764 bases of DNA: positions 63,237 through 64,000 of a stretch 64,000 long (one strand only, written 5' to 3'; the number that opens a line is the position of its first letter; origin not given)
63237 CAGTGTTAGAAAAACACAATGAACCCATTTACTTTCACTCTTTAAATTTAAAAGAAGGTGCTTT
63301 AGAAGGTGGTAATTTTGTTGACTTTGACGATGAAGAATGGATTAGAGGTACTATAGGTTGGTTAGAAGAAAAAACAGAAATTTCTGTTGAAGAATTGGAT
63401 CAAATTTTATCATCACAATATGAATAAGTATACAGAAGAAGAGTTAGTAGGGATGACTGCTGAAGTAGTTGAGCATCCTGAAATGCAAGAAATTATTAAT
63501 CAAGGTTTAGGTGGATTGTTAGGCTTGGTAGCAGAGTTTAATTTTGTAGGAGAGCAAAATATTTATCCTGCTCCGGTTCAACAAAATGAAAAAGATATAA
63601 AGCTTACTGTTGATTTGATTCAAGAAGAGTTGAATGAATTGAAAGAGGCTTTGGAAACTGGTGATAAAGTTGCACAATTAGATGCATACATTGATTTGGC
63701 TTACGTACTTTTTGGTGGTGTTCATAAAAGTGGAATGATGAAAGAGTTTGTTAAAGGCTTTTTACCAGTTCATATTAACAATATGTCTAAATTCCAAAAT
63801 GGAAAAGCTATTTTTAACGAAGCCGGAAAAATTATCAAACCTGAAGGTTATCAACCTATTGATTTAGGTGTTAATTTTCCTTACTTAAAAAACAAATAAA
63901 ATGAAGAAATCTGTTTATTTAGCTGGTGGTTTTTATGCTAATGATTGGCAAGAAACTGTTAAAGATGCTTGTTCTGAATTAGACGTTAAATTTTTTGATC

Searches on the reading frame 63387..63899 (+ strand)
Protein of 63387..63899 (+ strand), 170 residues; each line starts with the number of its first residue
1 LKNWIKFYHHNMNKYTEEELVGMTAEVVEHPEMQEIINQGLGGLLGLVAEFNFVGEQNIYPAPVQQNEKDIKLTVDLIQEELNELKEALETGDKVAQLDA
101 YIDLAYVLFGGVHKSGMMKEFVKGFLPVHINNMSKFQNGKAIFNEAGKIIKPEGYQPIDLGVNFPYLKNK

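Call 7: search_protein_families(library=pfam, proteins=[window:63387-63899:+], max_evalue=1)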
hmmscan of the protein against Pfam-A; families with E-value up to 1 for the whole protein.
window:63387-63899:+ (170 aa): 3 families
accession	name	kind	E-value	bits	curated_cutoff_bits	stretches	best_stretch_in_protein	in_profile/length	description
PF01503.22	PRA-PH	-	1.8e-08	35.1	21.3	1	66-116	26-72/86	Phosphoribosyl-ATP pyrophosphohydrolase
PF07995.17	GSDH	-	0.013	15.2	25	1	32-151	39-152/332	Glucose / Sorbosone dehydrogenase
PF05701.16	WEMBL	-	0.13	11.4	35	1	14-92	229-312/562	Weak chloroplast movement under blue light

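Call 8: search_protein_families(library=phrogs, proteins=[window:63387-63899:+], max_evalue=0.1)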
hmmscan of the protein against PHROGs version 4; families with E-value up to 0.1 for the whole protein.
window:63387-63899:+ (170 aa): 7 families
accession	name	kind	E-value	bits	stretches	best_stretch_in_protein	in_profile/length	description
phrog_671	-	other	7.6e-27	95.1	1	13-160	511-653/678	nucleotide pyrophosphohydrolase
phrog_4159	-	other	1.2e-11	45.4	1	58-143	125-227/270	nucleotide pyrophosphohydrolase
phrog_18404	-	other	1.8e-08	34.8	1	44-159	21-137/264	hydrolase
phrog_12019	-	other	4.6e-07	30.8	1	43-160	119-236/241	MazG-like pyrophosphatase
phrog_38514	-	unknown function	0.0036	18.1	1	59-161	23-122/348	-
phrog_5164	-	unknown function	0.0076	17.4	1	67-113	9-55/91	-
phrog_10785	-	unknown function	0.011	15.6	1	58-130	98-170/553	-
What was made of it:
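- On MazG/PRA-PH (ORF 63420-63899 coupled to D): PF01503 35.1 bits against 21.3; phrog_671 E = 7.6e-27 (calls 7, 8)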
